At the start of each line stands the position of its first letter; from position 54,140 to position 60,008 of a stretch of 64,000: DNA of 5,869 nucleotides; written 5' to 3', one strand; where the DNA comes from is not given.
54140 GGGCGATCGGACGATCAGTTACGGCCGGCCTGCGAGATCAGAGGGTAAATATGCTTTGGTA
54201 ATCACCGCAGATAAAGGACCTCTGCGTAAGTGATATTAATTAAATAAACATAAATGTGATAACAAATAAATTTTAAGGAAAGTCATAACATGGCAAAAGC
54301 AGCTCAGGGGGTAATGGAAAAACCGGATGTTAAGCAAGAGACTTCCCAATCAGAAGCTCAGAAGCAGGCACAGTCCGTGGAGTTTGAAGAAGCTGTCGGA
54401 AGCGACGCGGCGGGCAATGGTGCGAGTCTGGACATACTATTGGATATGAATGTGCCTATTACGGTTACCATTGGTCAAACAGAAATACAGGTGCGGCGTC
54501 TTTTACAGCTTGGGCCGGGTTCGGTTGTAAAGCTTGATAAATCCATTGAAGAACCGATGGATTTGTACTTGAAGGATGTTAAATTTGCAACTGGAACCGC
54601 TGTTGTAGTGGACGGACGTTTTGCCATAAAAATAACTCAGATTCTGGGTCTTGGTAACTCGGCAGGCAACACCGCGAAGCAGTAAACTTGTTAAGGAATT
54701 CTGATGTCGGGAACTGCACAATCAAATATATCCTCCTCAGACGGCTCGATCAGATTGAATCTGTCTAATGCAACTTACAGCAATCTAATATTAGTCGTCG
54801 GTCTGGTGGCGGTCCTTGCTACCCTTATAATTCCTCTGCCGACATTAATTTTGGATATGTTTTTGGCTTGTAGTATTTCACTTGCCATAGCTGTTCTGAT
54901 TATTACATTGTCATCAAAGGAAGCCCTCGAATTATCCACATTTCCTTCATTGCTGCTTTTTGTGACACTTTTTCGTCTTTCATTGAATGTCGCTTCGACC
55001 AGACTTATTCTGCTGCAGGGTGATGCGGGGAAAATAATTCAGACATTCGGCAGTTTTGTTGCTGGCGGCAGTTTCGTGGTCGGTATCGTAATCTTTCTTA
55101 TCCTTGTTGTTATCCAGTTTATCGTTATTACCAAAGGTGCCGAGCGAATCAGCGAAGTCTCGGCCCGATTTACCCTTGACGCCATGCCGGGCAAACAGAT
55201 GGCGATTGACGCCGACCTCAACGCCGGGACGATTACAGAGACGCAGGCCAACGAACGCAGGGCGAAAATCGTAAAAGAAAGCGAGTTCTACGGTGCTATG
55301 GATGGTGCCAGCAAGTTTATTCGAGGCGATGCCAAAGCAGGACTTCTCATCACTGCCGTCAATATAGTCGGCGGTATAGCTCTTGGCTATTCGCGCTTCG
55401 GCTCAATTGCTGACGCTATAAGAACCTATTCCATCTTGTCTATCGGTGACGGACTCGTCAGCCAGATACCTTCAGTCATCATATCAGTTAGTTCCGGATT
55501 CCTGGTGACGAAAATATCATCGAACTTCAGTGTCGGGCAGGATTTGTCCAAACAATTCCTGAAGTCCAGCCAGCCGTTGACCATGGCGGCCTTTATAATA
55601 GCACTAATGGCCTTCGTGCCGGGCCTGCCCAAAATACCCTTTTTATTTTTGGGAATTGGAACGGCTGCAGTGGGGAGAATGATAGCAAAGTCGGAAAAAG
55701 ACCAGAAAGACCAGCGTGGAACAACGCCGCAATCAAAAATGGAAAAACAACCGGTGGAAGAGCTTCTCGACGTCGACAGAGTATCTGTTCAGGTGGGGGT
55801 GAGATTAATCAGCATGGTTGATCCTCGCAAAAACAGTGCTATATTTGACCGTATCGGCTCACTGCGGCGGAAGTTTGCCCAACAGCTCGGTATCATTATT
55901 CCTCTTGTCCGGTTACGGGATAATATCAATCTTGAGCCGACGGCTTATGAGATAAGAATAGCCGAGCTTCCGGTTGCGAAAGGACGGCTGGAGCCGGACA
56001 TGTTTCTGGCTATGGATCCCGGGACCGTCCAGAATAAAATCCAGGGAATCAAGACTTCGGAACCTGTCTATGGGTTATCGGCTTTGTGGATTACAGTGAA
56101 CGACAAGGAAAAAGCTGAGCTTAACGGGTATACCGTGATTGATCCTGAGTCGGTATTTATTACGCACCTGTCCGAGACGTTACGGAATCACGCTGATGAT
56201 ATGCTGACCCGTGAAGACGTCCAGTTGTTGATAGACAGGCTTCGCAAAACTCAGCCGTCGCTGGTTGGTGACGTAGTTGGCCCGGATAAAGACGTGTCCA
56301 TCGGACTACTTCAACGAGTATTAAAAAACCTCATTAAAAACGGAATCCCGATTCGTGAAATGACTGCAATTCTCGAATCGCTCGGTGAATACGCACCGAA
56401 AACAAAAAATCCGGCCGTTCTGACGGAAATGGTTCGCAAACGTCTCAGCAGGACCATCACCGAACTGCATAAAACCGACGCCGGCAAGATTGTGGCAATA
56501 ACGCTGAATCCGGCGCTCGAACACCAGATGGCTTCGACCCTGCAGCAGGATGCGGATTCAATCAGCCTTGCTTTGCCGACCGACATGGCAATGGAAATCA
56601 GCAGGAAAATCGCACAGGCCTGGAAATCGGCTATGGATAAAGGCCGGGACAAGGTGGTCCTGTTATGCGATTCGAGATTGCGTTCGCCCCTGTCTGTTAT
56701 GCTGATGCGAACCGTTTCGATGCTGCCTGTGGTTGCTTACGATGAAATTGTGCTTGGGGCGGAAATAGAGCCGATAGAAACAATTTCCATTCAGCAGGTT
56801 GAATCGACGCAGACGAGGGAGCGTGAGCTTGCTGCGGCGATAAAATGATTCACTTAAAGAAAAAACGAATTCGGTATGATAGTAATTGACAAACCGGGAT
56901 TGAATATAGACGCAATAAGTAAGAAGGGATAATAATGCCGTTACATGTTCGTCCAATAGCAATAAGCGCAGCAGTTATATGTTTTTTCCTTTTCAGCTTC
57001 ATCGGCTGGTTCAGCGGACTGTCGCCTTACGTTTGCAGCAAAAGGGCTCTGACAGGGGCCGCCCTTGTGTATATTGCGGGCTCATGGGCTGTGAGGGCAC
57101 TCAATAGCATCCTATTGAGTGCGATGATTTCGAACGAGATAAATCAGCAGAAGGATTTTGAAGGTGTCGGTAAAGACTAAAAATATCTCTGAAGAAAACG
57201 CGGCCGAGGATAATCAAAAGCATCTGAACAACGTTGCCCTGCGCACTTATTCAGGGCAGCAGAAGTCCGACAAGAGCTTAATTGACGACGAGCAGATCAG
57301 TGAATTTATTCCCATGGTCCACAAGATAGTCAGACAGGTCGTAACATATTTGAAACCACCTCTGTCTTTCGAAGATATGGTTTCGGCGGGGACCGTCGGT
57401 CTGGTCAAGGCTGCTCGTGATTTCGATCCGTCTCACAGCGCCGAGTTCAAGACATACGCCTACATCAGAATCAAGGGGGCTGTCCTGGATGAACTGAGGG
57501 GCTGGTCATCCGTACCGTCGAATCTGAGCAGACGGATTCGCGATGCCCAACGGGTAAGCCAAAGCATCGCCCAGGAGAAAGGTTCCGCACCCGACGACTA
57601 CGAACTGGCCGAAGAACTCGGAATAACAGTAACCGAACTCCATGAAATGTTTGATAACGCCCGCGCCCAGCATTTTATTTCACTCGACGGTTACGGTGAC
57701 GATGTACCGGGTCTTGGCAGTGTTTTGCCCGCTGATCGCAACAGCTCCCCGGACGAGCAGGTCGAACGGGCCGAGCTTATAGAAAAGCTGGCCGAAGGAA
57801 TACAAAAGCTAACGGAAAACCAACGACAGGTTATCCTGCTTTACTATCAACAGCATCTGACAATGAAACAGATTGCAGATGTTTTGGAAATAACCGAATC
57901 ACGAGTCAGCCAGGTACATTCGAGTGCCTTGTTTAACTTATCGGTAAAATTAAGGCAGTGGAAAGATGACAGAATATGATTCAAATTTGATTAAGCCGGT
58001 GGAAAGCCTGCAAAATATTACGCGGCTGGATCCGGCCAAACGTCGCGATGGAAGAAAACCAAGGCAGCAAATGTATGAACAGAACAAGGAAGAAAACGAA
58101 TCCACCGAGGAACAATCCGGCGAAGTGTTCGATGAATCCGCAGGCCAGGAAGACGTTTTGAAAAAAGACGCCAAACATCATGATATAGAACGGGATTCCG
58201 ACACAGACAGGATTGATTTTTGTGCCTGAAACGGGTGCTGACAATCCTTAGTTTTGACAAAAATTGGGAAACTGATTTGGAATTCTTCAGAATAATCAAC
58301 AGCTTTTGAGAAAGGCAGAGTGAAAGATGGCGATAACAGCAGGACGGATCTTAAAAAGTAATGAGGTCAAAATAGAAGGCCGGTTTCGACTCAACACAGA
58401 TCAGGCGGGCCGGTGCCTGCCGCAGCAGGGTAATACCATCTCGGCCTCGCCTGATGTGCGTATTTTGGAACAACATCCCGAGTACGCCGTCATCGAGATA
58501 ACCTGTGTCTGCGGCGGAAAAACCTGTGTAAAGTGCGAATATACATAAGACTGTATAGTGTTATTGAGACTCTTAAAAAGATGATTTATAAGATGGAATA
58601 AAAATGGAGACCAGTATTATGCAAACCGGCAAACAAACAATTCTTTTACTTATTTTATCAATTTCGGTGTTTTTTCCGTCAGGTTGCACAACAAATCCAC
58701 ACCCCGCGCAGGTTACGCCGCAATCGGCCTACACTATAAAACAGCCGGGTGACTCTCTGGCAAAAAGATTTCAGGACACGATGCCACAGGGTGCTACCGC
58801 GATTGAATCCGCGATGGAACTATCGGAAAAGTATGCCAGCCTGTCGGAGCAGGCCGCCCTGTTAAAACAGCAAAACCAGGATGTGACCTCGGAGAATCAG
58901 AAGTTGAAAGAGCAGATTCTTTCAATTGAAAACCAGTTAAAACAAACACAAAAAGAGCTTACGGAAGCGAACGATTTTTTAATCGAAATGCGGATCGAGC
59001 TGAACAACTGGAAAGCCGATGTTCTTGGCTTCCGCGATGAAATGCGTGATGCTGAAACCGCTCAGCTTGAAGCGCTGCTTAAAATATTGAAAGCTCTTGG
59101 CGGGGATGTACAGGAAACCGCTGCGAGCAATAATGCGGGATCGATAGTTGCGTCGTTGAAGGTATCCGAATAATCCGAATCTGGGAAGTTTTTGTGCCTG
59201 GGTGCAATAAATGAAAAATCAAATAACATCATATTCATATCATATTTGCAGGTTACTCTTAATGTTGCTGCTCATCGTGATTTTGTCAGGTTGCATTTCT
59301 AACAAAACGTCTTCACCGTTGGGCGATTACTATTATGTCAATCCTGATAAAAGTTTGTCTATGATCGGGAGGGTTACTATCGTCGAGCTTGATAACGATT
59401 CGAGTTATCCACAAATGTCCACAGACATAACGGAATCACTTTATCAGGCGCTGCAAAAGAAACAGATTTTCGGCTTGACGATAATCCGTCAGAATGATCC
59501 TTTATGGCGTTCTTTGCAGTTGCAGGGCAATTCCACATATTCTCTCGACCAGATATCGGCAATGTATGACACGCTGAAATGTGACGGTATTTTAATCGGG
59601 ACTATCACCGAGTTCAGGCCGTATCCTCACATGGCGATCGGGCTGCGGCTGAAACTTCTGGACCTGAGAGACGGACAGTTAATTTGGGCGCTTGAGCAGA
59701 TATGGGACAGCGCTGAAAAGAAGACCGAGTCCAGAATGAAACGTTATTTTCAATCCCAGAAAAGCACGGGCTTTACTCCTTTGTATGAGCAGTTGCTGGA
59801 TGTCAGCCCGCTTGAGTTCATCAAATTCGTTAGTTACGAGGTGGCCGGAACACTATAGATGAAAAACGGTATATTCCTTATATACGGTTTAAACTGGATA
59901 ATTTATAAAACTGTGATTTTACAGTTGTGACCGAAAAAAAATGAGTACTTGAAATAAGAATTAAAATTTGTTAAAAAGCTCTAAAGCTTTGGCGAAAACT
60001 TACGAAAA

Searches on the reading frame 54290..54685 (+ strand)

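Call 10: search_protein_families(library=pfam, proteins=[window:54290-54685:+], max_evalue=0.001)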
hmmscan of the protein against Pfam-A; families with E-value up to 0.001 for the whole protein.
window:54290-54685:+ (131 aa): 1 family
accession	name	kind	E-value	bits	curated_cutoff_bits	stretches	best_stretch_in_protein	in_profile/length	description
PF01052.25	FliMN_C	-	1.6e-22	79.6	23.8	1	50-119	3-72/73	Type III flagellar switch regulator (C-ring) FliN C-term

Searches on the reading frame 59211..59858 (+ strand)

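Call 85: search_protein_families(library=pfam, proteins=[window:59211-59858:+], max_evalue=0.01)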
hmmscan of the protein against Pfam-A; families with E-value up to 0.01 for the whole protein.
window:59211-59858:+ (215 aa): 1 family
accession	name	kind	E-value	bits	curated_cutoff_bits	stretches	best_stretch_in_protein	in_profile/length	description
PF12698.13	ABC2_membrane_3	-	0.0014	18.2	31.6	1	12-96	5-89/347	ABC-2 family transporter protein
